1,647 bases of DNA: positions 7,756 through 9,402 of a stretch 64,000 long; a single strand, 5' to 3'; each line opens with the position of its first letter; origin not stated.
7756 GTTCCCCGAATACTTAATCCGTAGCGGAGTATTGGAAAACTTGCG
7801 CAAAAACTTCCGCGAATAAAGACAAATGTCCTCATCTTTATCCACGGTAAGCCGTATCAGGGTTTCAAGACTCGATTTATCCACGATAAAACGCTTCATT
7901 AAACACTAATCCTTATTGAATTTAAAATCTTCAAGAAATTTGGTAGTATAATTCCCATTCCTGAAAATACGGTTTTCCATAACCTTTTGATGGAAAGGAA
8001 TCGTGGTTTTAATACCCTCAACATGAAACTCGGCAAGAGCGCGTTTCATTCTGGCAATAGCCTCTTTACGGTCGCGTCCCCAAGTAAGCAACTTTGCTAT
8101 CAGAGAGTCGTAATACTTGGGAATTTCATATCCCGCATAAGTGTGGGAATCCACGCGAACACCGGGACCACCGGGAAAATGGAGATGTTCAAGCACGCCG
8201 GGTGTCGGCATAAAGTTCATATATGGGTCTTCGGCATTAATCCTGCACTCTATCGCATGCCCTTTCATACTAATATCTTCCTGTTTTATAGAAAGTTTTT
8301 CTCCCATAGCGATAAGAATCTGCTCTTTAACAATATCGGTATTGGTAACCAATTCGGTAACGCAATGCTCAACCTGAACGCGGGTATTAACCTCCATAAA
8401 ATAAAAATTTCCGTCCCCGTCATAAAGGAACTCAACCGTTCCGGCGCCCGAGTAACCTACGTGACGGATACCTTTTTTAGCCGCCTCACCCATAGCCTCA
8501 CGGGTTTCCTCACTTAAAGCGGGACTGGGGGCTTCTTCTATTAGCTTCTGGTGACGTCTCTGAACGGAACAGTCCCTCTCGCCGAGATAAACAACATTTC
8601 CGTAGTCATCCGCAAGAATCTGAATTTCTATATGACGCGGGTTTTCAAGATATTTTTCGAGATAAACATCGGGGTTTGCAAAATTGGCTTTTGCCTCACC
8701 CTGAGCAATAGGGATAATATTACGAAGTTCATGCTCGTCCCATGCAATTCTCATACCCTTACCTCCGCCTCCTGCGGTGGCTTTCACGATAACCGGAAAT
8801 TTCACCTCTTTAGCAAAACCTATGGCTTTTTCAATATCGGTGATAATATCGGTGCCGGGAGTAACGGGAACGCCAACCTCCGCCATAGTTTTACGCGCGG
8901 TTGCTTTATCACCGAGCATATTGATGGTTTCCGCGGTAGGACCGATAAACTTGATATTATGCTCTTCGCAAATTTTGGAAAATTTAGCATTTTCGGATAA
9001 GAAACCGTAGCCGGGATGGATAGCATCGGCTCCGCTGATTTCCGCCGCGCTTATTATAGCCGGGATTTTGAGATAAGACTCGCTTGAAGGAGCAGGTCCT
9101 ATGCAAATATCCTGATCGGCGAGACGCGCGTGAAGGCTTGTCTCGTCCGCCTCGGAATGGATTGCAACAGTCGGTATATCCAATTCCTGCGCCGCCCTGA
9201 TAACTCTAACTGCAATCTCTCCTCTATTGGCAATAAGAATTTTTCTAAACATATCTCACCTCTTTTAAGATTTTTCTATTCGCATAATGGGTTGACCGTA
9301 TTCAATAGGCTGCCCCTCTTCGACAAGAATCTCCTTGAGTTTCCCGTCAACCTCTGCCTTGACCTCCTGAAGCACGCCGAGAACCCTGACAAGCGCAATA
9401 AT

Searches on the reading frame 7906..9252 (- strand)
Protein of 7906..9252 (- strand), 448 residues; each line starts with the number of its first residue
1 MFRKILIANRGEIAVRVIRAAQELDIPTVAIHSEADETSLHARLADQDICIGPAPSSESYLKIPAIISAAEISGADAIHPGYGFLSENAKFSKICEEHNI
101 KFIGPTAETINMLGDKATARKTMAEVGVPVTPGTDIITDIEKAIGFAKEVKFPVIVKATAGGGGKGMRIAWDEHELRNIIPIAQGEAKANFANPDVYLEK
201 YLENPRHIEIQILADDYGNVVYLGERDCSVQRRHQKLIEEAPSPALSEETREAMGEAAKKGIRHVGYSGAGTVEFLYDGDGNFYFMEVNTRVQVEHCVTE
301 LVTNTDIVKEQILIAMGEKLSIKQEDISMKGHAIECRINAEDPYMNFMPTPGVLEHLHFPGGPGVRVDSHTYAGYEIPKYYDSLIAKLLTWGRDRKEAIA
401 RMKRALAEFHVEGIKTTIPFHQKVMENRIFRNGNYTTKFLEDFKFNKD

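Call 3: search_protein_families(library=pfam, proteins=[window:7906-9252:-], max_evalue=0.01)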
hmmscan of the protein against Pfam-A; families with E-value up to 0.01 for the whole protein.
window:7906-9252:- (448 aa): 9 families
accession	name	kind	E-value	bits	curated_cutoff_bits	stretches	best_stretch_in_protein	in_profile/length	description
PF02786.22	CPSase_L_D2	-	1.7e-78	263.4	19.8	1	115-322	1-210/211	Carbamoyl-phosphate synthase L chain, ATP binding domain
PF00289.28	Biotin_carb_N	-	9.2e-46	155.3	25.5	1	1-110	1-110/110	Biotin carboxylase, N-terminal domain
PF02785.25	Biotin_carb_C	-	9.4e-44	148.4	32.4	1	335-441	1-107/108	Biotin carboxylase C-terminal domain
PF07478.18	Dala_Dala_lig_C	-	3.4e-10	40.2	24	1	146-290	31-174/204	D-ala D-ala ligase C-terminus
PF02222.28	ATP-grasp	-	2.8e-08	34.1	27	1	124-292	4-163/179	ATP-grasp domain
PF08443.16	RimK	-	5.4e-06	26.6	21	1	115-306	3-181/188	RimK-like ATP-grasp domain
PF01071.24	GARS_A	-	2.5e-05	24.6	27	1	114-204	1-91/194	Phosphoribosylglycinamide synthetase, ATP-grasp (A) domain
PF02655.19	ATP-grasp_3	-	0.0028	18.2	23.2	0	115-293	3-158/160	ATP-grasp domain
PF15632.11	ATPgrasp_Ter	-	0.005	17.1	29.1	1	224-293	25-87/131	ATP-grasp in the biosynthetic pathway with Ter operon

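Call 4: search_protein_families(library=ncbifam, proteins=[window:7906-9252:-], max_evalue=0.01)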
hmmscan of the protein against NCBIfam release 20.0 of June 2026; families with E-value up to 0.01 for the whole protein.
window:7906-9252:- (448 aa): 48 families (the best 25 are shown)
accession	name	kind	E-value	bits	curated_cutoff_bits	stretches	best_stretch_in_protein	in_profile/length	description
NF006367.0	PRK08591.1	subfamily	2.5e-217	722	597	1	1-444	1-445/451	acetyl-CoA carboxylase biotin carboxylase subunit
TIGR00514.1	accC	equivalog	4.3e-216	718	626.5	1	1-444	1-445/449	acetyl-CoA carboxylase biotin carboxylase subunit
NF006406.0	PRK08654.1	equivalog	2.8e-208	692.5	739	1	1-443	1-443/499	acetyl-CoA carboxylase biotin carboxylase subunit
NF004085.0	PRK05586.1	equivalog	4.3e-203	675.2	723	1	1-443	1-444/448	acetyl-CoA carboxylase biotin carboxylase subunit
NF009554.0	PRK12999.1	equivalog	1.1e-187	626.2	965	1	1-442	4-454/1147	pyruvate carboxylase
NF006286.0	PRK08462.1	equivalog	5e-182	605.7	740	1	3-442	5-443/445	acetyl-CoA carboxylase biotin carboxylase subunit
NF009471.0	PRK12833.1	equivalog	5.1e-181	602.3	686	1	3-443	6-447/467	acetyl-CoA carboxylase biotin carboxylase subunit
NF005525.0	PRK07178.1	equivalog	4.1e-172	573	768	1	1-442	1-441/471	acetyl-CoA carboxylase biotin carboxylase subunit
TIGR01235.1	pyruv_carbox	equivalog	3e-163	545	1114.45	1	4-442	1-450/1143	pyruvate carboxylase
NF006287.0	PRK08463.1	equivalog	3.5e-163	543.8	775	1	1-442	1-443/479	acetyl-CoA carboxylase subunit A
TIGR02712.1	urea_carbox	equivalog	3.3e-161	538.5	1303.85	1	2-446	1-445/1201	urea carboxylase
TIGR01369.1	CPSaseII_lrg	equivalog_domain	4.3e-20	71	1027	1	94-328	106-338/1052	carbamoyl-phosphate synthase (glutamine-hydrolyzing) large subunit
NF003671.0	PRK05294.1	equivalog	3.8e-18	64.5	599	1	92-330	105-342/1058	carbamoyl-phosphate synthase large subunit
TIGR01205.1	D_ala_D_alaTIGR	subfamily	9.2e-14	51.1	245.65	1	90-290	81-285/318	D-alanine--D-alanine ligase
NF053643.1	Ddl_archaea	equivalog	1.1e-13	50.9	500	1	93-336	84-316/367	putative pseudomurein biosynthesis ATP-grasp protein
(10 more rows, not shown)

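Call 23: search_solved_structures(query=window:7906-9252:-, max_evalue=1e-100, show_alignments=1)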
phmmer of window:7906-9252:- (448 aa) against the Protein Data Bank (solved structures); distinct sequences matched with E-value up to 1e-100: 61 (the best 60 are shown).
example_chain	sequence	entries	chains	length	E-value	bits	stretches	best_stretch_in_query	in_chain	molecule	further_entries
4mv1_A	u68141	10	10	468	5.3e-169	565.8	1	1-441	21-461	Biotin carboxylase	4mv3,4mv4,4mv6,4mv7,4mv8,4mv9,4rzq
9eb7_A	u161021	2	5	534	8e-168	561.9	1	2-441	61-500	Biotin carboxylase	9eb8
8hz5_A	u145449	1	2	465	3.1e-167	560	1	1-441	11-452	Biotin carboxylase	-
2c00_A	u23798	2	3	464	3.7e-167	559.8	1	1-441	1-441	BIOTIN CARBOXYLASE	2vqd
9zvm_C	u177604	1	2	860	3.2e-164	550.1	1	4-441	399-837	Maltodextrin-binding protein,Biotin carboxylase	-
2gpw_A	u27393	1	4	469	7.9e-164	548.8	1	1-441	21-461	Biotin carboxylase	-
1bnc_A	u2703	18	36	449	1.7e-163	547.7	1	1-441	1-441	BIOTIN CARBOXYLASE | ACETYL-COA CARBOXYLASE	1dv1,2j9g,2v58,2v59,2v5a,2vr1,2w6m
3rup_A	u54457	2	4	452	1.7e-163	547.7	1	1-441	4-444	Biotin carboxylase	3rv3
8uxz_C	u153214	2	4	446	1.7e-163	547.7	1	1-441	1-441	Biotin carboxylase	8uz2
3g8c_A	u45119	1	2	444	1.9e-163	547.5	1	1-441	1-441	Biotin carboxylase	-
6oi9_A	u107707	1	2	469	2e-163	547.5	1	1-441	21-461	Biotin carboxylase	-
3jzf_A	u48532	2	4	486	2.2e-163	547.3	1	1-441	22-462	Biotin carboxylase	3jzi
1dv2_A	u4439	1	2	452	6.1e-163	545.9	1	1-441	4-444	BIOTIN CARBOXYLASE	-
2vpq_A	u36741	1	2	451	7.2e-163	545.6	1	3-443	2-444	ACETYL-COA CARBOXYLASE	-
3rv4_A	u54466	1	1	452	9e-163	545.3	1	1-441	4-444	Biotin carboxylase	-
5ks8_A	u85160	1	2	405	6e-122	410.8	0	203-442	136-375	Pyruvate carboxylase subunit alpha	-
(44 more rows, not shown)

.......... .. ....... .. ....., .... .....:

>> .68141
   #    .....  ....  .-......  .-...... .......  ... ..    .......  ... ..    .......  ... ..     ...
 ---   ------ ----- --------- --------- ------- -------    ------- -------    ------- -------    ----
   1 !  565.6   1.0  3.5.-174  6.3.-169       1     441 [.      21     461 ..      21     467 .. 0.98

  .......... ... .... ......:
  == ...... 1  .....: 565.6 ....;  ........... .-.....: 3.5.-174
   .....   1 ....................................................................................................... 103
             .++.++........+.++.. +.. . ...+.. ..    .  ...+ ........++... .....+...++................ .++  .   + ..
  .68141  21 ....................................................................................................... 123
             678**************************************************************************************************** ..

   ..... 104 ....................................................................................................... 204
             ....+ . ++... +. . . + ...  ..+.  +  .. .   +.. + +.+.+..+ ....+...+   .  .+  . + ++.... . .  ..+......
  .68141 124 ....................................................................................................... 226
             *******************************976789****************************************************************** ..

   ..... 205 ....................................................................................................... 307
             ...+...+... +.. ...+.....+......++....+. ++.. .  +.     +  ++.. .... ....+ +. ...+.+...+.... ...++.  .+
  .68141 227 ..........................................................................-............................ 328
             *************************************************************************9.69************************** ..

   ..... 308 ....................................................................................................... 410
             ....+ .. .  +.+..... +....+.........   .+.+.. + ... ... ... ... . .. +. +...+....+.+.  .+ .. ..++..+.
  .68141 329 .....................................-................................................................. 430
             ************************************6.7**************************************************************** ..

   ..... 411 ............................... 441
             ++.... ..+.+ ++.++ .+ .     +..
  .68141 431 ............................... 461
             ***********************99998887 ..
